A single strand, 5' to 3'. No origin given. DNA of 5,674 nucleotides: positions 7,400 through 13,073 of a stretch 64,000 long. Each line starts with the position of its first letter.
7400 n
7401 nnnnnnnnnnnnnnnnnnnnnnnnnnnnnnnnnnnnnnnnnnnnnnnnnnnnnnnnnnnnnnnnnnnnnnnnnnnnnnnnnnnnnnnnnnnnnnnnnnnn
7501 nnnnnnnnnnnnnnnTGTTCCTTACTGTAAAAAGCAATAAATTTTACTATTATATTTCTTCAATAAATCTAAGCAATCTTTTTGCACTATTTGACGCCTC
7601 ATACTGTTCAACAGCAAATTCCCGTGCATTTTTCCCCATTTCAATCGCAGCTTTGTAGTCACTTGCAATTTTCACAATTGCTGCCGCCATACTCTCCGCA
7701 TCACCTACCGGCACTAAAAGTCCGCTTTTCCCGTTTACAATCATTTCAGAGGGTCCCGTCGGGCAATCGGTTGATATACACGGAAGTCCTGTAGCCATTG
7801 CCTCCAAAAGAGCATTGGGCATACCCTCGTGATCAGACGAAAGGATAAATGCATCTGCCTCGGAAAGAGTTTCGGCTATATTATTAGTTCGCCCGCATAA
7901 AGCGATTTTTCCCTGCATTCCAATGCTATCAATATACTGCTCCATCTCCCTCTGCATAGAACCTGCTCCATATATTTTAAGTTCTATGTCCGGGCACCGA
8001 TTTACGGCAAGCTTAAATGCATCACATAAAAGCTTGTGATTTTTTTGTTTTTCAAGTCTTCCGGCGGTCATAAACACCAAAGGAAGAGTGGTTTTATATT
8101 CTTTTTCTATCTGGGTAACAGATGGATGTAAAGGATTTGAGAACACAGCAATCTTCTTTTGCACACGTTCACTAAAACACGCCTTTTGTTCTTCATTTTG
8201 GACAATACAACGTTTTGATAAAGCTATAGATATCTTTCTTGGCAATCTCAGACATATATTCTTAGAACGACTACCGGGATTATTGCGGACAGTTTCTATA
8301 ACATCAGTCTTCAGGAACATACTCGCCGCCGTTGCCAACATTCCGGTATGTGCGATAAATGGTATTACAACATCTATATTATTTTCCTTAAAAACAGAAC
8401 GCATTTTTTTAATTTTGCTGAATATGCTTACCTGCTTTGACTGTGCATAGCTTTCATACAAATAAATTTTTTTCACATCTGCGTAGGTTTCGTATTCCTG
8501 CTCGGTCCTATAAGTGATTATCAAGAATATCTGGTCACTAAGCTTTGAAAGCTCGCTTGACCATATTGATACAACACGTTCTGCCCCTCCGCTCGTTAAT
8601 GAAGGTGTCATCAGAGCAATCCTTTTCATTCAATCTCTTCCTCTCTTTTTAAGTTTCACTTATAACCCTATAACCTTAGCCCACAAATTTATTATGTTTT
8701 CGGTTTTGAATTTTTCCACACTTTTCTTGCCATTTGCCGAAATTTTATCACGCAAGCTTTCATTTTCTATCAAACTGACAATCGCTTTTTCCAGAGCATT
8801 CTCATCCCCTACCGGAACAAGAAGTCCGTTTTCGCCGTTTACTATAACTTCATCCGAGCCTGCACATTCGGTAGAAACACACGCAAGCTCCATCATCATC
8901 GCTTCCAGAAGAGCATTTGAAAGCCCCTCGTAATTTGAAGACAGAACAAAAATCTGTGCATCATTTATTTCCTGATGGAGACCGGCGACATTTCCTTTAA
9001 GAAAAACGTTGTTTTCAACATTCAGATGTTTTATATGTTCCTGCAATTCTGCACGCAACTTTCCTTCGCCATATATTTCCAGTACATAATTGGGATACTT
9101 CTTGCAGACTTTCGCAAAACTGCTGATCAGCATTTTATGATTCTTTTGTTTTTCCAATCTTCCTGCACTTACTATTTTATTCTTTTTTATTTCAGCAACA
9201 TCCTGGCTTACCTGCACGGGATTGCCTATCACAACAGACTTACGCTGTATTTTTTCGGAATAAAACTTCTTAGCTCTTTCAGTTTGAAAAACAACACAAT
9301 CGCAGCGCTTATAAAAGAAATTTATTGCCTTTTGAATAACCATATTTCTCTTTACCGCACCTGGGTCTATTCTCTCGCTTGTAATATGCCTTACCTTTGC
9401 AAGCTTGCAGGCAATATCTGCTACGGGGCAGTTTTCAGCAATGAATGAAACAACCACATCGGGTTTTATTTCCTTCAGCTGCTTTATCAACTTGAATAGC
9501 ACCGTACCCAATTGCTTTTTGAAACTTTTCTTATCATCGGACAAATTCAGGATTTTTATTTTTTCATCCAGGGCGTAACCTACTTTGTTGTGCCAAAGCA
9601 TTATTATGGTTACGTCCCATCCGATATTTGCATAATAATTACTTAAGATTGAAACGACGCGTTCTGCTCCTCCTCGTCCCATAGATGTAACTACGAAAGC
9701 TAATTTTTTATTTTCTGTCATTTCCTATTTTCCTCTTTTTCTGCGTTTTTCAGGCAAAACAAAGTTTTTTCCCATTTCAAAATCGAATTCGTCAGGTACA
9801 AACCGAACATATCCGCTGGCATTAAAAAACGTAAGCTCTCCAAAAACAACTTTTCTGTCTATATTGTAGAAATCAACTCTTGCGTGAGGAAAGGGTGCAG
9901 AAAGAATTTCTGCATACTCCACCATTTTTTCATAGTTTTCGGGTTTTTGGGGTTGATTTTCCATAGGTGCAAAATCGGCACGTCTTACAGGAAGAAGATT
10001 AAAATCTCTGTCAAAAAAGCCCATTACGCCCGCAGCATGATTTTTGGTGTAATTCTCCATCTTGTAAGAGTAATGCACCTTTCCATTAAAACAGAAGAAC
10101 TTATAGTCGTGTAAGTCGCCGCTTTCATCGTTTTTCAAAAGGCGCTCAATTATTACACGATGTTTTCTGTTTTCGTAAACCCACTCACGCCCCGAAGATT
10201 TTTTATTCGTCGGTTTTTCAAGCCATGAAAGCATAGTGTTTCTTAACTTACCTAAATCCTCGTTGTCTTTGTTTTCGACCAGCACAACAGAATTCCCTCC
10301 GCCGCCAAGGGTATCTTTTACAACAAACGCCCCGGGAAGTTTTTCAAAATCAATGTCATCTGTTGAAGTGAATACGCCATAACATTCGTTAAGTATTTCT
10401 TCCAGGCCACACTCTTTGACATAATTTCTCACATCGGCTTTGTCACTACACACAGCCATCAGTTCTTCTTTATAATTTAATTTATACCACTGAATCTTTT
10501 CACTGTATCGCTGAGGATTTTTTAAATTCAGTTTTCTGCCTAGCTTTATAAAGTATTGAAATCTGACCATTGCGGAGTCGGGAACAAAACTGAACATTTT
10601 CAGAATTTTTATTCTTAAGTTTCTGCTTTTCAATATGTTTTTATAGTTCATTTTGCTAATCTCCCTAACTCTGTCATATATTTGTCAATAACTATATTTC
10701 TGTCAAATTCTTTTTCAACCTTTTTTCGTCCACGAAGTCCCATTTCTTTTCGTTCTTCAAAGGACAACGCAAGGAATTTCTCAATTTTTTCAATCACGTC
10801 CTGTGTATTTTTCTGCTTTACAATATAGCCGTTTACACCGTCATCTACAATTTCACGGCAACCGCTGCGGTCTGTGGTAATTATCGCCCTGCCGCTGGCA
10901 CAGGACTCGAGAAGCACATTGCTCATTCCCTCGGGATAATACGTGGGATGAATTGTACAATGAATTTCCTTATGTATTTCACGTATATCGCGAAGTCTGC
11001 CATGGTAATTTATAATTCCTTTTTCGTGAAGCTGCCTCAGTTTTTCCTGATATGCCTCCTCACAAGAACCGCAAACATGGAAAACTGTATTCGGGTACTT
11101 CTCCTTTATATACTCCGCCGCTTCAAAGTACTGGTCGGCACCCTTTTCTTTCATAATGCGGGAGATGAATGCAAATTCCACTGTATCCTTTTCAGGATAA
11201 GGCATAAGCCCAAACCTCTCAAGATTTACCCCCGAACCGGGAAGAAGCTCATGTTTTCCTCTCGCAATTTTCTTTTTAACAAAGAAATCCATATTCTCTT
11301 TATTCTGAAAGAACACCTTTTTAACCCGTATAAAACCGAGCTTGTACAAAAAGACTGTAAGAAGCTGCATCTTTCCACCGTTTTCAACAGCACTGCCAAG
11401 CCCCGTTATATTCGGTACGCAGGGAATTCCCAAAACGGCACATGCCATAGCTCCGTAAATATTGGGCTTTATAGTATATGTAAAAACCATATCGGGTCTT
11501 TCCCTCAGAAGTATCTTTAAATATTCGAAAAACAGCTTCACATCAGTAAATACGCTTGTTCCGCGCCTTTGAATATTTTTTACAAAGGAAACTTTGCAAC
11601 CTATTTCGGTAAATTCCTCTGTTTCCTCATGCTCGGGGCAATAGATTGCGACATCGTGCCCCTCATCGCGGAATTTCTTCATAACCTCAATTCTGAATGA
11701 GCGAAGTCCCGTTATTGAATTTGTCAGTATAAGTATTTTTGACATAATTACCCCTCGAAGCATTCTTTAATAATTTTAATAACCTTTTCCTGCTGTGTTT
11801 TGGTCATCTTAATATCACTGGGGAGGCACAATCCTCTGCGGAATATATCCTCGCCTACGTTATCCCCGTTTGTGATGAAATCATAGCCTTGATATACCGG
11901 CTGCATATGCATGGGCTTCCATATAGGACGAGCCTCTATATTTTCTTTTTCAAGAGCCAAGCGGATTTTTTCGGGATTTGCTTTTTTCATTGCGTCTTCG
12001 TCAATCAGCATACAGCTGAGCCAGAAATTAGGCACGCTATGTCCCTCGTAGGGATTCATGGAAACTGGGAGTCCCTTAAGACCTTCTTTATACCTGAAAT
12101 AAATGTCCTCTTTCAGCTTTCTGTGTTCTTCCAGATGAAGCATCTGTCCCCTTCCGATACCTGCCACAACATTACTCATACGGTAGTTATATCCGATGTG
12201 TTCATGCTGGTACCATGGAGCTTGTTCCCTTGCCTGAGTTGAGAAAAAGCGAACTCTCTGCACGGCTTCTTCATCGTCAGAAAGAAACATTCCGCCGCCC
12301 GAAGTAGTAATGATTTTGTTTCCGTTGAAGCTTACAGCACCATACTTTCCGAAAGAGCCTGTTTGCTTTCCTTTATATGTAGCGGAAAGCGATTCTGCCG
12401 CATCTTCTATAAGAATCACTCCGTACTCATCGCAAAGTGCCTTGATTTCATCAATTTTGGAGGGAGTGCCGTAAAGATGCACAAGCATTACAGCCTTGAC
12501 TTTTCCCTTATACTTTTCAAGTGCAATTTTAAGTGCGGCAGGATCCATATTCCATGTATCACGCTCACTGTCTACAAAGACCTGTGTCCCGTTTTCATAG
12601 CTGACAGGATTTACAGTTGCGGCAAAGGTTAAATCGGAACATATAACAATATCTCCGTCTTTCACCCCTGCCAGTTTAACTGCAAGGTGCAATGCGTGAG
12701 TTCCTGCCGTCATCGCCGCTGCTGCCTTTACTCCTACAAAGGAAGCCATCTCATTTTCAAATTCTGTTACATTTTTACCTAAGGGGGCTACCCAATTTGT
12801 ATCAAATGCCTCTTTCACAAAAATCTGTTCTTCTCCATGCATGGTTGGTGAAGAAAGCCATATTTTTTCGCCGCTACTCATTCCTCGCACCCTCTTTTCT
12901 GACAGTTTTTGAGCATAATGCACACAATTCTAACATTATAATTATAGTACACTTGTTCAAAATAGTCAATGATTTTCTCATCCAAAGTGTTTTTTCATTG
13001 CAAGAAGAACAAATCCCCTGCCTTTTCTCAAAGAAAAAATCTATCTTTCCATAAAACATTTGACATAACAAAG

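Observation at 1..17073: Glycan locus heavily enriched in amide-bond-forming enzymes, suggesting an amino-acid- or peptide-decorated surface polysaccharide (teichuronopeptide-like)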

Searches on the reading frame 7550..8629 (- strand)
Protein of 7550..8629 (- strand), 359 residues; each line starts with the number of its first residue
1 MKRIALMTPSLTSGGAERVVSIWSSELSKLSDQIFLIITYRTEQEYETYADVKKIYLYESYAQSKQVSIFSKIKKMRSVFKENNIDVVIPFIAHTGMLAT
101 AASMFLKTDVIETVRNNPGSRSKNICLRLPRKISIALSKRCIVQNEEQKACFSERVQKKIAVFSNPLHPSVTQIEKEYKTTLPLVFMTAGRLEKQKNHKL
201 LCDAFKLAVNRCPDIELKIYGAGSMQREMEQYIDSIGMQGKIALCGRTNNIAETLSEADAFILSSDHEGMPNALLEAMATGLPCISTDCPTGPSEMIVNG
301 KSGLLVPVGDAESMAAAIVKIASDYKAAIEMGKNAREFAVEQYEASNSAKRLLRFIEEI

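Call 5: search_protein_families(library=pfam, proteins=[window:7550-8629:-], max_evalue=0.01)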
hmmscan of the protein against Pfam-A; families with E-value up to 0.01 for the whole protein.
window:7550-8629:- (359 aa): 4 families
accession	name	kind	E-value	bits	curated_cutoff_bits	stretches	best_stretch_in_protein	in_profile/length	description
PF00534.26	Glycos_transf_1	-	6.4e-35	120.7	26.4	1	181-337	13-171/172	Glycosyl transferases group 1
PF13692.12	Glyco_trans_1_4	-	7.2e-35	120.8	27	1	185-324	3-142/142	Glycosyl transferases group 1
PF20706.3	GT4-conflict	-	3e-07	30.2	26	1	176-352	190-385/385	Family 4 Glycosyltransferase in conflict systems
PF13439.12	Glyco_transf_4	-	0.00015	22.2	28.5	1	14-167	2-166/170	Glycosyltransferase Family 4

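Call 8: search_protein_families(library=ncbifam, proteins=[window:7550-8629:-], max_evalue=0.01)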
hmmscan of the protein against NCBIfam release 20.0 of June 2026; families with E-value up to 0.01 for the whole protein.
window:7550-8629:- (359 aa): 36 families (the best 25 are shown)
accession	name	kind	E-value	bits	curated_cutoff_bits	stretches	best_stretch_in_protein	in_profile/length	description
NF050056.1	ProtGlycPglH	equivalog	1.9e-38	132.5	600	1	3-359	2-353/354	GalNAc-alpha-(1->4)-GalNAc-alpha-(1->3)-diNAcBac-PP-undecaprenol alpha-1,4-N-acetyl-D-galactosaminyltransferase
TIGR03088.1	stp2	hypoth_equivalog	7.5e-35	120.7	409.05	1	174-351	185-365/374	TIGR03088 family PEP-CTERM/XrtA system glycosyltransferase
NF041876.1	EPS_EpsE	equivalog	2.9e-33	115.7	400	1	179-352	210-389/389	exopolysaccharide biosynthesis GT4 family glycosyltransferase EpsE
NF050063.1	ProtGlycPglJ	equivalog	2.1e-31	109.4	500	1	1-356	1-363/363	N-acetylgalactosamine-N,N'-diacetylbacillosaminyl-diphospho-undecaprenol 4-alpha-N-acetylgalactosaminyltransferase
NF047880.1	glyco_SdgA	exception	6.4e-28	97.5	800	1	139-348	270-479/488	serine-aspartate repeat adhesin O-glycosyltransferase SdgA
NF007396.0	PRK09922.1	equivalog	3e-26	92.1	385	1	157-326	157-328/361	lipopolysaccharide 1,6-galactosyltransferase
TIGR03999.1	thiol_BshA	equivalog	1.5e-24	86.7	273.7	1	209-352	224-366/375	N-acetyl-alpha-D-glucosaminyl L-malate synthase BshA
NF047881.1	glyco_SdgB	exception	1.3e-21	76.8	800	1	110-323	249-461/496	serine-aspartate repeat adhesin O-glycosyltransferase SdgB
TIGR02918.1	TIGR02918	equivalog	4.1e-19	68.7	574.6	1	147-325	284-460/500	accessory Sec system glycosyltransferase GtfA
NF011726.0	PRK15179.1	equivalog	1.3e-16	60.1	733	1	190-344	524-679/694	Vi polysaccharide biosynthesis protein TviE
TIGR04005.1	wcaL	equivalog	1.6e-16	60.2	537.6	1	180-345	219-392/406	colanic acid biosynthesis glycosyltransferase WcaL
NF038229.1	Glyco4_Geo_Pelo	equivalog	3.8e-14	52.5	400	1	154-359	129-336/338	GPMC system family 4 glycosyltransferase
NF012034.0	PRK15490.1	equivalog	2.8e-13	49.1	813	1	172-307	391-521/578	Vi polysaccharide biosynthesis glycosyltransferase TviE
NF038011.1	PelF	equivalog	3.2e-13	49.6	100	1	171-328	294-461/489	GT4 family glycosyltransferase PelF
NF047684.1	TeichurnBiosyTuaC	equivalog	3.7e-13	49.2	550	1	187-354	223-384/391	teichuronic acid biosynthesis protein TuaC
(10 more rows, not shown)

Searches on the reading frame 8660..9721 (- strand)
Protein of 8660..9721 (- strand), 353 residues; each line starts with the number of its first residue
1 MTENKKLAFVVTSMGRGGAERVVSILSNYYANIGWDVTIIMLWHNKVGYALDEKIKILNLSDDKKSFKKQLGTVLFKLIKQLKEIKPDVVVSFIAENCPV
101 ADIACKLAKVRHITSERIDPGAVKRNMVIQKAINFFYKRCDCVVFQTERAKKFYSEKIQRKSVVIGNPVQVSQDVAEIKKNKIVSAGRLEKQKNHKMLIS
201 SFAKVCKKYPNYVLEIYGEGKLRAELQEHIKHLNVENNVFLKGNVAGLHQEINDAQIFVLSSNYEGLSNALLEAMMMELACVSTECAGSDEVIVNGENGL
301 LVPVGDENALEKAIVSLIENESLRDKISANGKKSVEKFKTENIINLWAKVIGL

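Call 5: search_protein_families(library=pfam, proteins=[window:8660-9721:-], max_evalue=0.01)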
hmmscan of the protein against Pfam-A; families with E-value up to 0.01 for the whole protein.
window:8660-9721:- (353 aa): 4 families
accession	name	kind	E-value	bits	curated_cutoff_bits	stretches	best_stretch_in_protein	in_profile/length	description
PF00534.26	Glycos_transf_1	-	3.6e-38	131.2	26.4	1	179-333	14-171/172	Glycosyl transferases group 1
PF13692.12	Glyco_trans_1_4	-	6.8e-35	120.8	27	1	181-320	2-142/142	Glycosyl transferases group 1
PF13439.12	Glyco_transf_4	-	5.8e-09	36.6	28.5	1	17-172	2-169/170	Glycosyltransferase Family 4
PF13477.12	Glyco_trans_4_2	-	1.4e-07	32.2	23.4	1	25-115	15-105/139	Glycosyl transferase 4-like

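Call 8: search_protein_families(library=ncbifam, proteins=[window:8660-9721:-], max_evalue=0.01)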
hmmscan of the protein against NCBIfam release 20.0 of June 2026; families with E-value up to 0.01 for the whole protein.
window:8660-9721:- (353 aa): 37 families (the best 25 are shown)
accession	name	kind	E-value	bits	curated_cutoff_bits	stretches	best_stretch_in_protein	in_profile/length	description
NF050063.1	ProtGlycPglJ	equivalog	2.3e-43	148.8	500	1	5-345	2-357/363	N-acetylgalactosamine-N,N'-diacetylbacillosaminyl-diphospho-undecaprenol 4-alpha-N-acetylgalactosaminyltransferase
NF050056.1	ProtGlycPglH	equivalog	2.9e-42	145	600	1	6-351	2-350/354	GalNAc-alpha-(1->4)-GalNAc-alpha-(1->3)-diNAcBac-PP-undecaprenol alpha-1,4-N-acetyl-D-galactosaminyltransferase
NF041876.1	EPS_EpsE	equivalog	1.2e-31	110.4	400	1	177-338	211-380/389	exopolysaccharide biosynthesis GT4 family glycosyltransferase EpsE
NF047880.1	glyco_SdgA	exception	1.2e-30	106.5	800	1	25-351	159-487/488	serine-aspartate repeat adhesin O-glycosyltransferase SdgA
NF047881.1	glyco_SdgB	exception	3.4e-29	101.9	800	1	124-351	259-493/496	serine-aspartate repeat adhesin O-glycosyltransferase SdgB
TIGR03088.1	stp2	hypoth_equivalog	1.8e-28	99.7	409.05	1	173-349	187-368/374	TIGR03088 family PEP-CTERM/XrtA system glycosyltransferase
NF007396.0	PRK09922.1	equivalog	2.1e-27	95.9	385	1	6-349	4-353/361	lipopolysaccharide 1,6-galactosyltransferase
TIGR03999.1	thiol_BshA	equivalog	9.5e-23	80.7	273.7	1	176-348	195-367/375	N-acetyl-alpha-D-glucosaminyl L-malate synthase BshA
TIGR02918.1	TIGR02918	equivalog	5.3e-19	68.3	574.6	1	147-351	286-497/500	accessory Sec system glycosyltransferase GtfA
TIGR04157.1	glyco_rSAM_CFB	subfamily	7e-15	54.9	400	1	183-337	230-391/406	TIGR04157 family glycosyltransferase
NF012034.0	PRK15490.1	equivalog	2.3e-14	52.7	813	1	183-313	401-531/578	Vi polysaccharide biosynthesis glycosyltransferase TviE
NF038229.1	Glyco4_Geo_Pelo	equivalog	9.7e-13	47.8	400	1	186-337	167-318/338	GPMC system family 4 glycosyltransferase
NF011726.0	PRK15179.1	equivalog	1.1e-12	47.2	733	1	187-317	524-656/694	Vi polysaccharide biosynthesis protein TviE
TIGR02149.1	glgA_Coryne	subfamily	5.7e-12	45.4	302.4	1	177-343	201-379/391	glycogen synthase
TIGR04063.1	stp3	hypoth_equivalog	7.3e-12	44.9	442.05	1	196-340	229-380/397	TIGR04063 family PEP-CTERM/XrtA system glycosyltransferase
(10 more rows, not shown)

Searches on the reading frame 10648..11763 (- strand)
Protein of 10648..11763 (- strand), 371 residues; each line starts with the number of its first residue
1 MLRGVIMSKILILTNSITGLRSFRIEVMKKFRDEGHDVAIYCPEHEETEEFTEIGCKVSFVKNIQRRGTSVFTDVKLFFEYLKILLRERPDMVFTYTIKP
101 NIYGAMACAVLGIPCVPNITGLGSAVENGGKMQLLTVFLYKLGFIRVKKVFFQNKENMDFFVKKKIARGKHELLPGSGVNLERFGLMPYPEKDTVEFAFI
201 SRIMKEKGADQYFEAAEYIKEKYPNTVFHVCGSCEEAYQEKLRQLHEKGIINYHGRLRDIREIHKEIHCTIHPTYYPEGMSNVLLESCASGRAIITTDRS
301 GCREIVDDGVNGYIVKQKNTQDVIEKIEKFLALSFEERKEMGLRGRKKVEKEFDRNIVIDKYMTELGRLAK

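Call 6: search_protein_families(library=pfam, proteins=[window:10648-11763:-], max_evalue=0.01)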
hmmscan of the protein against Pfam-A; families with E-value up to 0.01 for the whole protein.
window:10648-11763:- (371 aa): 7 families
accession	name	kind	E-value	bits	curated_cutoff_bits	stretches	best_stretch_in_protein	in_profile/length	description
PF00534.26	Glycos_transf_1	-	6.9e-30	104.3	26.4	1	193-347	14-171/172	Glycosyl transferases group 1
PF13692.12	Glyco_trans_1_4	-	2.4e-24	86.7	27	1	197-331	4-140/142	Glycosyl transferases group 1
PF13477.12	Glyco_trans_4_2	-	1.8e-10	41.5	23.4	1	21-154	10-139/139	Glycosyl transferase 4-like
PF13439.12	Glyco_transf_4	-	4.3e-07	30.6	28.5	1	26-116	10-100/170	Glycosyltransferase Family 4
PF13579.12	Glyco_trans_4_4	-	6.1e-07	30.3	29.7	1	26-175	9-156/158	Glycosyl transferase 4-like domain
PF13524.12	Glyco_trans_1_2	-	1.8e-06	28.4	25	1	220-354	10-134/144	Glycosyl transferase-like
PF03033.26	Glyco_transf_28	-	0.0098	16.4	26.2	0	27-115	18-114/139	Glycosyltransferase family 28 N-terminal domain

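Call 9: search_protein_families(library=ncbifam, proteins=[window:10648-11763:-], max_evalue=0.01)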
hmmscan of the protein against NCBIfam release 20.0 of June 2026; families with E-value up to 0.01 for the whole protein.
window:10648-11763:- (371 aa): 31 families (the best 25 are shown)
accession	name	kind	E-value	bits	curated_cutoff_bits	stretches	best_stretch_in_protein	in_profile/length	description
TIGR03088.1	stp2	hypoth_equivalog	3.3e-17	62.6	409.05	1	232-363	238-367/374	TIGR03088 family PEP-CTERM/XrtA system glycosyltransferase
NF046085.1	XrtY_assoc_Gly1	equivalog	2.4e-14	53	400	1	191-364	206-379/387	XrtY-associated glycosyltransferase XYAG1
NF047880.1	glyco_SdgA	exception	2.2e-13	49.6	800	1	196-351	317-473/488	serine-aspartate repeat adhesin O-glycosyltransferase SdgA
NF041876.1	EPS_EpsE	equivalog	1.1e-12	47.9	400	1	179-356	195-383/389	exopolysaccharide biosynthesis GT4 family glycosyltransferase EpsE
TIGR02149.1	glgA_Coryne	subfamily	6.7e-11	41.9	302.4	1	197-362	207-383/391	glycogen synthase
NF007396.0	PRK09922.1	equivalog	1e-10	41.1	385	1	186-335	173-328/361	lipopolysaccharide 1,6-galactosyltransferase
NF047881.1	glyco_SdgB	exception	6.4e-10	38.3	800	1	195-362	322-489/496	serine-aspartate repeat adhesin O-glycosyltransferase SdgB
TIGR03999.1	thiol_BshA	equivalog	1.4e-09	37.3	273.7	1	200-364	205-368/375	N-acetyl-alpha-D-glucosaminyl L-malate synthase BshA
TIGR04005.1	wcaL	equivalog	2.5e-09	36.5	537.6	1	178-360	205-397/406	colanic acid biosynthesis glycosyltransferase WcaL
NF050056.1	ProtGlycPglH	equivalog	3.1e-09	36.4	600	1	197-364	182-348/354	GalNAc-alpha-(1->4)-GalNAc-alpha-(1->3)-diNAcBac-PP-undecaprenol alpha-1,4-N-acetyl-D-galactosaminyltransferase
NF038229.1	Glyco4_Geo_Pelo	equivalog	7.6e-09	35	400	1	207-362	174-329/338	GPMC system family 4 glycosyltransferase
TIGR04063.1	stp3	hypoth_equivalog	1.3e-08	34.1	442.05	1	198-364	217-390/397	TIGR04063 family PEP-CTERM/XrtA system glycosyltransferase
TIGR03087.1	stp1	hypoth_equivalog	3.6e-08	33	316.65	1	152-357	178-385/397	TIGR03087 family PEP-CTERM/XrtA system glycosyltransferase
TIGR02918.1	TIGR02918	equivalog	5.5e-08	31.9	574.6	1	189-335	312-465/500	accessory Sec system glycosyltransferase GtfA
TIGR02095.1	glgA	subfamily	6.6e-08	31.6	328.45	1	191-340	291-448/477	glycogen/starch synthase, ADP-glucose type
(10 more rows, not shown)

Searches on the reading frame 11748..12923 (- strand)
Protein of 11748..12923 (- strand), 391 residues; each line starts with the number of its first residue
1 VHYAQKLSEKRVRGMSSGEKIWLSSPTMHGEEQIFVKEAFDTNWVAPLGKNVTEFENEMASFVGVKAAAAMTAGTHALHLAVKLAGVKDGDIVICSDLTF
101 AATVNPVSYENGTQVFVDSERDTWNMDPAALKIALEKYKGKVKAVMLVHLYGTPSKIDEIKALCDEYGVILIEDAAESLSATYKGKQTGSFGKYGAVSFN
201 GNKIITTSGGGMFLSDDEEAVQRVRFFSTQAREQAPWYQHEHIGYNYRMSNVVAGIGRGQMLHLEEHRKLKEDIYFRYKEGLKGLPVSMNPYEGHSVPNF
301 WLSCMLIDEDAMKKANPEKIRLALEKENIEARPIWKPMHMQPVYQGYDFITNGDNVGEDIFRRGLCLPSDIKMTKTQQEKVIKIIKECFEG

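Call 6: search_protein_families(library=pfam, proteins=[window:11748-12923:-], max_evalue=0.01)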
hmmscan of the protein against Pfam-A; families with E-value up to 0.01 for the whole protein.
window:11748-12923:- (391 aa): 5 families
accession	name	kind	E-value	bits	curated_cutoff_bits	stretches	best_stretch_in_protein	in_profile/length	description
PF01041.23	DegT_DnrJ_EryC1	-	1.1e-92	311.5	19.8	1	29-385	4-359/360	DegT/DnrJ/EryC1/StrS aminotransferase family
PF00155.27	Aminotran_1_2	-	3.7e-08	33.4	19.7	1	53-175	45-186/361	Aminotransferase class I and II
PF01212.27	Beta_elim_lyase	-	1.5e-05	24.9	27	1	50-182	32-176/288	Beta-eliminating lyase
PF00266.25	Aminotran_5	-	9.5e-05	22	21.5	1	50-209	43-207/371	Aminotransferase class-V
PF05889.19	SepSecS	-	0.0032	16.7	21.1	1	119-224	132-245/389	O-phosphoseryl-tRNA(Sec) selenium transferase, SepSecS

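Call 9: search_protein_families(library=ncbifam, proteins=[window:11748-12923:-], max_evalue=0.01)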
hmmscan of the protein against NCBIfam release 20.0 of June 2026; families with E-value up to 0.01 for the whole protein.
window:11748-12923:- (391 aa): 10 families
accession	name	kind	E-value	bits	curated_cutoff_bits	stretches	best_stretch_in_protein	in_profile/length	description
TIGR04181.1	NHT_00031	hypoth_equivalog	1.5e-107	359.6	420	1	21-369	1-358/359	LegC family aminotransferase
TIGR03588.1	PseC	equivalog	1.9e-64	217.9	423.5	1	36-389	17-380/380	UDP-4-amino-4,6-dideoxy-N-acetyl-beta-L-altrosamine transaminase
NF008687.0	PRK11706.1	equivalog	4.9e-46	157.2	375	1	21-389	2-374/375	dTDP-4-amino-4,6-dideoxygalactose transaminase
TIGR04427.1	PLP_DesI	equivalog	2.3e-43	148.8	650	1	26-386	26-380/390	dTDP-4-dehydro-6-deoxyglucose aminotransferase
NF008658.2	PRK11658.1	equivalog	2.8e-42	144.7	631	1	23-388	7-376/379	UDP-4-amino-4-deoxy-L-arabinose aminotransferase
NF011936.0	PRK15407.1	equivalog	7e-41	140.3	423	2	4-225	21-245/440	lipopolysaccharide biosynthesis protein RfbH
TIGR02379.1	ECA_wecE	subfamily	3.1e-35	121.7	434.85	1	23-389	4-375/376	dTDP-4-amino-4,6-dideoxy-D-glucose transaminase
NF006810.0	PRK09331.1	subfamily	1.2e-05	24.3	301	1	52-178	67-200/397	Sep-tRNA:Cys-tRNA synthetase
TIGR01977.1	am_tr_V_EF2568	hypoth_equivalog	1.6e-05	24.1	377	1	50-222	44-219/376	cysteine desulfurase family protein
NF006003.0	PRK08133.1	equivalog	0.002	16.9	522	1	51-105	67-120/396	O-succinylhomoserine sulfhydrylase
